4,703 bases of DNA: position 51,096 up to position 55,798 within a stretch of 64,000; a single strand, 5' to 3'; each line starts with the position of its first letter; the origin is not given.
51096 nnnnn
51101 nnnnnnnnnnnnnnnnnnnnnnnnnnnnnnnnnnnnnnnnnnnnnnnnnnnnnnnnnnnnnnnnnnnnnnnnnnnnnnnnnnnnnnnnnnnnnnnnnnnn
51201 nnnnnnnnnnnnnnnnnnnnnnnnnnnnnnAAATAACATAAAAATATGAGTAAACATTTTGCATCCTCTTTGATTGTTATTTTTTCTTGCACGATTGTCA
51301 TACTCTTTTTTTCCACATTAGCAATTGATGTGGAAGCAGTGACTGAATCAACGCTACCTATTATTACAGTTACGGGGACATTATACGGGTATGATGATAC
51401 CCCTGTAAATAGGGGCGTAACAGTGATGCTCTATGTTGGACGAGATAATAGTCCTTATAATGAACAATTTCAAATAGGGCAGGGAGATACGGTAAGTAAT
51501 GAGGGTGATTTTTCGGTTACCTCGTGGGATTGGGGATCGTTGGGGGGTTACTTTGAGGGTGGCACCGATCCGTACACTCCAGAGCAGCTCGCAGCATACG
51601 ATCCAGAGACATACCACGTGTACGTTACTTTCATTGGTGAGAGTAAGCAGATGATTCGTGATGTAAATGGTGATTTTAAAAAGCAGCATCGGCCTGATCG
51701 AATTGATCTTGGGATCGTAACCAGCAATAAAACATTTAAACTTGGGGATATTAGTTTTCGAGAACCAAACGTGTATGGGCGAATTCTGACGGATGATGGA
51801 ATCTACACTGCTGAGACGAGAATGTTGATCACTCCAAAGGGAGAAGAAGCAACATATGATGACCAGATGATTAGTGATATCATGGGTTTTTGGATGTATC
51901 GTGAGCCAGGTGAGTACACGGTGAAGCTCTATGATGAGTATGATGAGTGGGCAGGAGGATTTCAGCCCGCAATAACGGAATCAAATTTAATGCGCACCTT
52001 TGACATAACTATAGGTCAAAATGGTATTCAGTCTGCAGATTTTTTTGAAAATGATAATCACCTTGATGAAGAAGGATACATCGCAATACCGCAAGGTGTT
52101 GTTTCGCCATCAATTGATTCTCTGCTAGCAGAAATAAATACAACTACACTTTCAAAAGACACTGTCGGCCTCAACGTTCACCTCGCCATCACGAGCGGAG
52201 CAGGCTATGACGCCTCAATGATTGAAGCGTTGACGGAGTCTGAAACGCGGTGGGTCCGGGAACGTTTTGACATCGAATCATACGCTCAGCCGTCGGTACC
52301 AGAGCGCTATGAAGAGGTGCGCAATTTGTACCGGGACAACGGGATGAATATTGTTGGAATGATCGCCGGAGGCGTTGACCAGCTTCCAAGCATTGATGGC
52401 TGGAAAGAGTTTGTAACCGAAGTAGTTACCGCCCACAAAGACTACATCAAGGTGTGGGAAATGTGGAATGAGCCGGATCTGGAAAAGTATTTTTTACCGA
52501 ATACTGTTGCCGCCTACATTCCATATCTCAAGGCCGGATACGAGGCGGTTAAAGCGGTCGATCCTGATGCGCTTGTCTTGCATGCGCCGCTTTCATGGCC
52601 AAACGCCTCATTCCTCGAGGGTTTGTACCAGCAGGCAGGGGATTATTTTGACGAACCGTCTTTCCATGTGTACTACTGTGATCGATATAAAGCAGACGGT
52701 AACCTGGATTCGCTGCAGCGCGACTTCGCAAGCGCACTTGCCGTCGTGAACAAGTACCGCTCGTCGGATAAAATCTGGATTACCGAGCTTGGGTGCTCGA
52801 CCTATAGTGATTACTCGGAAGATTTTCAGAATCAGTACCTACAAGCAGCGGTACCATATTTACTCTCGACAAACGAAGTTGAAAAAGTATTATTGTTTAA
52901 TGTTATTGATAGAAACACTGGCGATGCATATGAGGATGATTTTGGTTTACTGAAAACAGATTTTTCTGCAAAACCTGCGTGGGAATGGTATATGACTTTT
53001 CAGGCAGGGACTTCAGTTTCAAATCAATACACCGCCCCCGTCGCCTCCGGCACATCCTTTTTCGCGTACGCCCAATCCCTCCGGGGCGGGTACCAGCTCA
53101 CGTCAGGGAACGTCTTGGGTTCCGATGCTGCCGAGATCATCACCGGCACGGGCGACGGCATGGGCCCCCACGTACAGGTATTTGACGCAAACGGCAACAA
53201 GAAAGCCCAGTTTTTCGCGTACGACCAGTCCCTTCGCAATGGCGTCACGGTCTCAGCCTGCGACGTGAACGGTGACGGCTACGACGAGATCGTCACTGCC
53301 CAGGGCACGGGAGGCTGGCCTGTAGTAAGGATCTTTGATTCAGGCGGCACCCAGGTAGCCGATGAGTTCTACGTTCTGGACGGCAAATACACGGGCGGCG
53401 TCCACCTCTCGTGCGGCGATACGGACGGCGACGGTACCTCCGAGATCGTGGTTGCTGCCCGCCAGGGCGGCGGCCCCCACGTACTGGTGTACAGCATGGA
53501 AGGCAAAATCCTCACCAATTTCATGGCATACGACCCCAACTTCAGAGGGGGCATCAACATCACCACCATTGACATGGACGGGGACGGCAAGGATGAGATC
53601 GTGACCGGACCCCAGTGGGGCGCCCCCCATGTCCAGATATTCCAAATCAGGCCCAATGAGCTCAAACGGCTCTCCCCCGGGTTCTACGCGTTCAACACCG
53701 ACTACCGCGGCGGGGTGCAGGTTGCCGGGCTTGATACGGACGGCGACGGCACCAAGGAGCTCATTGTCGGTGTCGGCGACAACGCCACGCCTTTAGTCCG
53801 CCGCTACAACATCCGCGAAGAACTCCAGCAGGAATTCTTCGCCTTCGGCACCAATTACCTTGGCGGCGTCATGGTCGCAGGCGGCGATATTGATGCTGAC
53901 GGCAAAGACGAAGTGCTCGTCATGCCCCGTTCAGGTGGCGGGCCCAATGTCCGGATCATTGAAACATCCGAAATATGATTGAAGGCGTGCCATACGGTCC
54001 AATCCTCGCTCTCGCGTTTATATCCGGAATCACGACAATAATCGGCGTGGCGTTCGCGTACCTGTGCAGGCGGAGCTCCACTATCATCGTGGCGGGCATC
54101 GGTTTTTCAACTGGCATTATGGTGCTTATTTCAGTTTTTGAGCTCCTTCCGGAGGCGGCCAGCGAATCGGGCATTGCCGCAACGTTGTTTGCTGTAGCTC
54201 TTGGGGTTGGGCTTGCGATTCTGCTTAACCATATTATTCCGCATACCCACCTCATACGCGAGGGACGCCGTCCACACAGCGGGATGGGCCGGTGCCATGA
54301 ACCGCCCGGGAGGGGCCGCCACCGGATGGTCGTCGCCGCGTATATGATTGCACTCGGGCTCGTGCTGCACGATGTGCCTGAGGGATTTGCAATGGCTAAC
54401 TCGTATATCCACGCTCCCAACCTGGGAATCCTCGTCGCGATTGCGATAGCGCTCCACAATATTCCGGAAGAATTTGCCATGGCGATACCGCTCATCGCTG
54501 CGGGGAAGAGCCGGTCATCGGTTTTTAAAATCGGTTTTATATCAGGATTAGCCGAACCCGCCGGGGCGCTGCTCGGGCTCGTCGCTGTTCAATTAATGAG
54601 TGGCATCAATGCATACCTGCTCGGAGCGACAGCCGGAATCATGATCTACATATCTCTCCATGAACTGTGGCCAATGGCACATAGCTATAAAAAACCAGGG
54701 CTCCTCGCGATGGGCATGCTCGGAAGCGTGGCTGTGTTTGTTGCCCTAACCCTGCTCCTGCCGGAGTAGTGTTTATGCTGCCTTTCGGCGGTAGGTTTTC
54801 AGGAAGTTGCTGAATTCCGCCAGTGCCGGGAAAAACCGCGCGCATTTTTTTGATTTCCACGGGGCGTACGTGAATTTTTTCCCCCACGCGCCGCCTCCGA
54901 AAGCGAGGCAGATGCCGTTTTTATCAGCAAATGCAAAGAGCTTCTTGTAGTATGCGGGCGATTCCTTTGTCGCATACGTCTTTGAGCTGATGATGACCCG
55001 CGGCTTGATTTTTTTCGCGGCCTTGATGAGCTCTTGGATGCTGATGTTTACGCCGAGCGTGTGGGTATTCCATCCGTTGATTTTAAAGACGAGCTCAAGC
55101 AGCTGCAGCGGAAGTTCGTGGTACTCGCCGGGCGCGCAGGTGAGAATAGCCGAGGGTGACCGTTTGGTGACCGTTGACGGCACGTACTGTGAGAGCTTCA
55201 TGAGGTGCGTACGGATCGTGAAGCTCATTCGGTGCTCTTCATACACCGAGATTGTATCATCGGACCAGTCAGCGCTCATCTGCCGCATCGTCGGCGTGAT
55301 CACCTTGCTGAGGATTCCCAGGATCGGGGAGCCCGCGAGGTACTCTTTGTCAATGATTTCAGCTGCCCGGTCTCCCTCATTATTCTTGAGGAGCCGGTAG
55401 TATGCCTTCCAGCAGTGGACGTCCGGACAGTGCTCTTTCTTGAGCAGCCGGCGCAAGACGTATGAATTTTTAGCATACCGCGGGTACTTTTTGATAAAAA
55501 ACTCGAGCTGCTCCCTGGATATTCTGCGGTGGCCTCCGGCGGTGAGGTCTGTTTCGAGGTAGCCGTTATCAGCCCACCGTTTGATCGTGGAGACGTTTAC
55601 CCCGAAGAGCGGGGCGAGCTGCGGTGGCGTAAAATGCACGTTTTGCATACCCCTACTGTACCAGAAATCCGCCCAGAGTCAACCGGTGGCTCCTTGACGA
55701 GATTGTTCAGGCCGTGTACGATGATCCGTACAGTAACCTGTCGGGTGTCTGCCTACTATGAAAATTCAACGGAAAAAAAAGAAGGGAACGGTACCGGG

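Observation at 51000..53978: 66-nt direct repeats bracket a mosaic GH-A/FG-GAP surface-protein gene (low-GC 5' two-thirds, high-GC 3' third)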

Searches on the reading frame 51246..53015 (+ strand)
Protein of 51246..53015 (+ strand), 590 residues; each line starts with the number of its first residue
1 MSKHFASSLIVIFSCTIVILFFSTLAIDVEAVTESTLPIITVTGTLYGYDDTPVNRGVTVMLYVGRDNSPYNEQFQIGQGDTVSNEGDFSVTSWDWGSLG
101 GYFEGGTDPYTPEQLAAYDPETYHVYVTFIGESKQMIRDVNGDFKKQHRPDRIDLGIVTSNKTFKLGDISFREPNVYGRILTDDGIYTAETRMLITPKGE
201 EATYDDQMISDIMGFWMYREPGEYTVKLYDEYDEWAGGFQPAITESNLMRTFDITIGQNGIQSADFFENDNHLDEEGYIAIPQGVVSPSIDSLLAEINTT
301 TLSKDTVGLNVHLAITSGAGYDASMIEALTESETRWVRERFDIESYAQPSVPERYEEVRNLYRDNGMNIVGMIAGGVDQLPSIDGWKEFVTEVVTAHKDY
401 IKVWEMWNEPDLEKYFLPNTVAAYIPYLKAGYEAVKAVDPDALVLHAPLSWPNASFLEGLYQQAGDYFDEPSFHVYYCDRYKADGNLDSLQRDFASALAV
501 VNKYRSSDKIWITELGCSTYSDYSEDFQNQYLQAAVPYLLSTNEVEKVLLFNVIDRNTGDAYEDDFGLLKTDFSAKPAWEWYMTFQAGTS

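Call 33: find_related_loci(query=A4, collection=metagenome_contigs, flank=6000)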
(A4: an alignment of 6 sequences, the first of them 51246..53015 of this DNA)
Query A4 (590 aa) in metagenome_contigs; peptide patterns used: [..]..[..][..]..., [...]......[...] (x = any residue, [..] = any of these).
595 stretches matched a pattern; 113 encode a relative of the query (tblastn E <= 1e-3); the best 80 are kept; 80 distinct loci.
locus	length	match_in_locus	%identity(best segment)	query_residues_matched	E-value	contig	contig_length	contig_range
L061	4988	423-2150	51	10-589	0e+0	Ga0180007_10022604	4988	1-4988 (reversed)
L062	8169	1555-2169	34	380-585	6e-28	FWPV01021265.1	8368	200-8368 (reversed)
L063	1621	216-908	32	364-588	9e-25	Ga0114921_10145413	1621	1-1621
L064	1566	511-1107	36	383-578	2e-24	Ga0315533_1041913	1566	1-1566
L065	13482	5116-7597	28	355-587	1e-23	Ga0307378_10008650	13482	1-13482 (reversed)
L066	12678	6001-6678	33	308-525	2e-23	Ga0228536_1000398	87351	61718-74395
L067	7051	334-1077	30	285-522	3e-23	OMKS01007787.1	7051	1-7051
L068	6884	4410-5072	29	378-578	9e-21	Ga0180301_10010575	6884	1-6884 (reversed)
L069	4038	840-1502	30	378-578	1e-20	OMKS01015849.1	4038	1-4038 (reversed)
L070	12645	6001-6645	29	384-578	1e-19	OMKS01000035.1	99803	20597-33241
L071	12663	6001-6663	29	378-578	1e-19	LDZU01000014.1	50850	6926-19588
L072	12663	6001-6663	29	378-578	2e-19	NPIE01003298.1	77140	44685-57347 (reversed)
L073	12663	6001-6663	26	378-578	7e-19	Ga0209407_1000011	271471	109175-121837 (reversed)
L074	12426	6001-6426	34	378-520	9e-19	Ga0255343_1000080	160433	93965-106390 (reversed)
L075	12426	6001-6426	34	378-520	1e-18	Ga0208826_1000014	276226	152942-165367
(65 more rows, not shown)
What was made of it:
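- Tried and rejected: The other 79 kept loci were GH relatives at lower identity (23-53% over their best segments) (call 33).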

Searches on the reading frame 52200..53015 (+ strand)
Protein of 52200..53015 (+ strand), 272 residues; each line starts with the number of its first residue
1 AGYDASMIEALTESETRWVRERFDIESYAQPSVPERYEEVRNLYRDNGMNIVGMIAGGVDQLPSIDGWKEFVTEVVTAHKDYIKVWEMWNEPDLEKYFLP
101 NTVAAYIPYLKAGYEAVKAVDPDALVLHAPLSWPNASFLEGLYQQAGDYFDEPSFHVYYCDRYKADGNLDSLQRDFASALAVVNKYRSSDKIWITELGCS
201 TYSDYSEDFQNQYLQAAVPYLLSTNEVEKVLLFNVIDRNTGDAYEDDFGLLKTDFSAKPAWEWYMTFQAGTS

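Call 56: search_solved_structures(query=window:52200-53015:+, max_evalue=0.01, show_alignments=2)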
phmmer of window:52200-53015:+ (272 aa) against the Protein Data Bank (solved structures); distinct sequences matched with E-value up to 0.01: 4.
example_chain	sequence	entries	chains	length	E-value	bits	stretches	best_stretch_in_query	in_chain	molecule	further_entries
5jvk_A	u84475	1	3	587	2.6e-09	40.2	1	82-262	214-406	Uncharacterized protein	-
4zn2_A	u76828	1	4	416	8.3e-07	32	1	82-262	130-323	PslG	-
5bx9_A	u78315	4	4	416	8.3e-07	32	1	82-262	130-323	PslG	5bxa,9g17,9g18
5z3k_A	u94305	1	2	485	0.00015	24.6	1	81-238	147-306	glucosidase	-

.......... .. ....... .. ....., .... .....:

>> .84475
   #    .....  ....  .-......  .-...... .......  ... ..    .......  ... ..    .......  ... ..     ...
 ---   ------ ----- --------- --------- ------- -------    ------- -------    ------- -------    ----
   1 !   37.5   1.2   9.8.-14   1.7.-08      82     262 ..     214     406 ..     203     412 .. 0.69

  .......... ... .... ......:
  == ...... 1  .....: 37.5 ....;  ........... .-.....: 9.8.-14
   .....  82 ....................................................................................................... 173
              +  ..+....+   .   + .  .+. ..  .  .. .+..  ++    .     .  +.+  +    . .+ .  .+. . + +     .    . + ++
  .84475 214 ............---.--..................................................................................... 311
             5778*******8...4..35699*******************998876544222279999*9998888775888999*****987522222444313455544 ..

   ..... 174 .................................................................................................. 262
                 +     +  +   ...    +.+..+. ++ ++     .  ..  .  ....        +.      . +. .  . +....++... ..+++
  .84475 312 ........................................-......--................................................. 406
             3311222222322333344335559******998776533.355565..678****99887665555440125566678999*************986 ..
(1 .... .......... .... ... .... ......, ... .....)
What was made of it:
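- On Clan GH-A glycoside hydrolase (Pfam Glyco_hydro_cc PF11790; PslG/GH39-like): Call 56: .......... aligns with PslG's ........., and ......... with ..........
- Closest known: PslG of Pseudomonas aeruginosa and other GH39-like clan GH-A exopolysaccharide hydrolases. Same: An NEP motif and a TE-x-G motif align with PslG's WNEPN and STEWG (call 56).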

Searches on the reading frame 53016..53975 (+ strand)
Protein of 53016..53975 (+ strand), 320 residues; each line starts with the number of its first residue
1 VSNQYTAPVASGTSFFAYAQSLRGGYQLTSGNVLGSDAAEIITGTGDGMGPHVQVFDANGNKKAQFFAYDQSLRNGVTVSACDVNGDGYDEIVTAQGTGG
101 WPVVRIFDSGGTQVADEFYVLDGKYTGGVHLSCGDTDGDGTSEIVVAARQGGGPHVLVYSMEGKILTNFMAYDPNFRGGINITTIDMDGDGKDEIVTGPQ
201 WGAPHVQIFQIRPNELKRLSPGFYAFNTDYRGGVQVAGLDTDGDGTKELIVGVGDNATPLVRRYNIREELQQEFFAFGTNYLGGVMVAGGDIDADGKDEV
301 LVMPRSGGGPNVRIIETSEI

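Call 74: search_protein_representatives(protein=window:53016-53975:+)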
Query: 320 residues. Proteins with E-value up to 0.001 (for the whole library): 13913; up to 1e-10: 8936; up to 1e-30: 3383. The best 150 are listed.
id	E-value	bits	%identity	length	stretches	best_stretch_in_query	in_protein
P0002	5.4e-186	633.9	87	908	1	2-319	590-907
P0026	1.5e-148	510.9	71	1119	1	4-320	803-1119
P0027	1.5e-145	501.0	69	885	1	5-320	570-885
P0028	1.4e-143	494.5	69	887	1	9-316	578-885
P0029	6.6e-140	482.4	69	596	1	9-320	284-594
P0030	2.9e-137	473.8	67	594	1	12-316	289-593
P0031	5.0e-135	466.4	66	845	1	8-317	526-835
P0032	8.8e-135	465.6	67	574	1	6-316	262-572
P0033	2.1e-127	441.4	64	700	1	6-318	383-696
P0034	1.4e-125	435.4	61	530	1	8-317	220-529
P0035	3.5e-122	424.2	53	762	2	9-318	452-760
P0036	1.0e-117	409.5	59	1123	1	14-317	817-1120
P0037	1.8e-117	408.7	44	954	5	10-198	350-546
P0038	1.0e-115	402.9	56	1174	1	6-316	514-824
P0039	1.7e-112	392.4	42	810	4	65-314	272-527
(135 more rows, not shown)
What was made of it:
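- On Gene relic of a tandem family member: 76 aa, compared with 346-1174 aa for colinear carriers of the tail (call 74).
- (8) The tail module is a widespread C-terminal module on proteins of 346-1174 aa. There are 3383 representatives at E<=1e-30, and many top hits are colinear and C-terminal (call 74). The family is modular, with many heads on one tail (call 74).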

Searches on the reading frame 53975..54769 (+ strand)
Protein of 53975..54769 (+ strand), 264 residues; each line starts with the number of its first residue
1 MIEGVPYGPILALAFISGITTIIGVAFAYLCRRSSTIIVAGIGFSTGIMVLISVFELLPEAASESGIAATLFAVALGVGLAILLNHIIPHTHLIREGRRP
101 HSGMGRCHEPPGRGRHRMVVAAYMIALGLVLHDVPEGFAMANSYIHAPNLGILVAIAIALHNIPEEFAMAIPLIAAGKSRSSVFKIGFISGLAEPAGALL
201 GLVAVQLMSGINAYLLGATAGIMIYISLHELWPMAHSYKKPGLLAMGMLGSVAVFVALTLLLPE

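Call 7: search_protein_families(library=pfam, proteins=[window:53975-54769:+], max_evalue=0.01)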
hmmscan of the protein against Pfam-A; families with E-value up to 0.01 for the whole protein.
window:53975-54769:+ (264 aa): 3 families
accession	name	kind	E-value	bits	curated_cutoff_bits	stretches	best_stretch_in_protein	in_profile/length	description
PF02535.28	Zip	-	1.6e-30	106.9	35.1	2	95-240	149-299/323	ZIP Zinc transporter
PF04123.18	DUF373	-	0.0036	17.2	28.3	1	115-223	216-320/335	Domain of unknown function (DUF373)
PF11992.13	TgpA_N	-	0.0086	15.6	30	1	49-131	106-177/333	TgpA N-terminal domain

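Call 13: find_related_loci(query=window:53975-54769:+, collection=genome_contigs, flank=10000)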
Query window:53975-54769:+ (264 aa) in genome_contigs; peptide patterns used: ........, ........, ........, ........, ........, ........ (x = any residue, [..] = any of these).
210 stretches matched a pattern; 53 encode a relative of the query (tblastn E <= 1e-3); 53 distinct loci.
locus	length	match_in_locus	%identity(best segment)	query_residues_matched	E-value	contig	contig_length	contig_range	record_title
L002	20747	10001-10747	55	2-264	4e-88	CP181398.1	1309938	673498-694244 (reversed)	MAG: Candidatus Kerfeldbacteria bacterium isolate MKparc4 chromosome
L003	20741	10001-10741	58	10-264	6e-86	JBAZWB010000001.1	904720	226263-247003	MAG: Patescibacteria group bacterium isolate SO_2017_GW1_267 NODE_26_length_904720_cov_3.416747_OW334_2017, whole genome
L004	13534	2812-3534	53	7-262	4e-79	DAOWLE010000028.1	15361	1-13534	MAG TPA_asm: bacterium isolate CSMAG_2113 CSMAG_2113_k141_2714973_length_15361_cov_20.0000, whole genome shotgun sequenc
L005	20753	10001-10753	53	1-264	1e-78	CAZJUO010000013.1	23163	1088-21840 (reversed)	MAG TPA_asm: uncultured Gammaproteobacteria bacterium isolate SRP141376_co4_277 genome assembly, contig: NODE_3941_lengt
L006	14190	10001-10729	52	7-264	4e-78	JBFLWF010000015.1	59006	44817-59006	MAG: Nitrospirota bacterium isolate MAG025 MAG025_15, whole genome shotgun sequence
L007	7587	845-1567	53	7-262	8e-78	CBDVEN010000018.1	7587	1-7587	MAG TPA_asm: uncultured bacterium isolate SRR22302359_binner13_Refined_43 genome assembly, contig: ERZ25073601.3255, who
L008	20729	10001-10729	53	7-264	3e-77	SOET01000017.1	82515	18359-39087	MAG: Candidatus Kuenenia hertensis isolate YC6 NODE_799_length_82515_cov_251.716784, whole genome shotgun sequence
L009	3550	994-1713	51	10-264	2e-73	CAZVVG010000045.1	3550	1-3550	MAG TPA_asm: uncultured Bdellovibrionales bacterium isolate SRP263991_co5_33 genome assembly, contig: NODE_54424_length_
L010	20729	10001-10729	52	7-264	9e-72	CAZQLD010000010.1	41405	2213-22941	MAG TPA_asm: Candidatus Woesearchaeota archaeon isolate binchicken_co89_543 genome assembly, contig: NODE_1247_length_41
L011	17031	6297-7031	49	5-264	1e-71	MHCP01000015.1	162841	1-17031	MAG: Candidatus Woykebacteria bacterium RBG_13_40_15 RBG_13_scaffold_29, whole genome shotgun sequence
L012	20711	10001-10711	51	10-261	1e-71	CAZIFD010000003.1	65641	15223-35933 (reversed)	MAG TPA_asm: uncultured Bdellovibrionales bacterium isolate binchicken_co168_52 genome assembly, contig: NODE_649_length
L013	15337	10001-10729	48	7-264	1e-70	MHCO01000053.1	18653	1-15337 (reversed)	MAG: Candidatus Woykebacteria bacterium GWB1_45_5 gwb1_scaffold_7955, whole genome shotgun sequence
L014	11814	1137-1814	51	23-262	2e-70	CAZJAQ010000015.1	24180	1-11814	MAG TPA_asm: uncultured Candidatus Bathyarchaeia archaeon isolate binchicken_co395_144 genome assembly, contig: NODE_345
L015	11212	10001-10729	49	7-264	2e-69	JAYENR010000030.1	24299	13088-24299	MAG: Pseudomonadota bacterium isolate MAG050 MAG050_30, whole genome shotgun sequence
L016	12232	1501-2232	51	5-264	1e-68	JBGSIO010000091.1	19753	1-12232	MAG: Nitrospira sp. isolate JTS-AC133 k141_410218, whole genome shotgun sequence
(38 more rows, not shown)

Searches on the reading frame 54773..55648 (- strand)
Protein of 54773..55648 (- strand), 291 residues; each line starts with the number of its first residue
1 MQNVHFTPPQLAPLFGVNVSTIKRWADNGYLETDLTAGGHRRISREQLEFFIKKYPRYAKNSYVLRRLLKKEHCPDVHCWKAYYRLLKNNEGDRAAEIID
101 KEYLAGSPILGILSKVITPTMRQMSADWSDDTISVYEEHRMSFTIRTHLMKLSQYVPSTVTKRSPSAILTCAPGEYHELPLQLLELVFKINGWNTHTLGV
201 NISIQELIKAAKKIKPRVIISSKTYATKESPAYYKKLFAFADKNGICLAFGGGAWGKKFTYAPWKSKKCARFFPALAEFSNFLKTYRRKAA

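Call 7: search_protein_families(library=pfam, proteins=[window:54773-55648:-], max_evalue=0.01)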
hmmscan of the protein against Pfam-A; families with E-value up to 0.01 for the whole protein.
window:54773-55648:- (291 aa): 5 families
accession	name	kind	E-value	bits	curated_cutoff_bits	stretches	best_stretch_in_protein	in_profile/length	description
PF02310.24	B12-binding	-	1e-06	29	32.1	1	166-226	2-62/121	B12 binding domain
PF12728.13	HTH_17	-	4e-06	27.4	27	1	6-54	2-49/51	Helix-turn-helix domain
PF00376.29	MerR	-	0.00017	21.8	28.2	1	10-42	4-37/38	MerR family regulatory protein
PF02607.22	B12-binding_2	-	0.0018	18.8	23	1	84-146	6-67/74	B12 binding domain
PF13411.12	MerR_1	-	0.0092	16.5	21.6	0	9-49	4-44/69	MerR HTH family regulatory protein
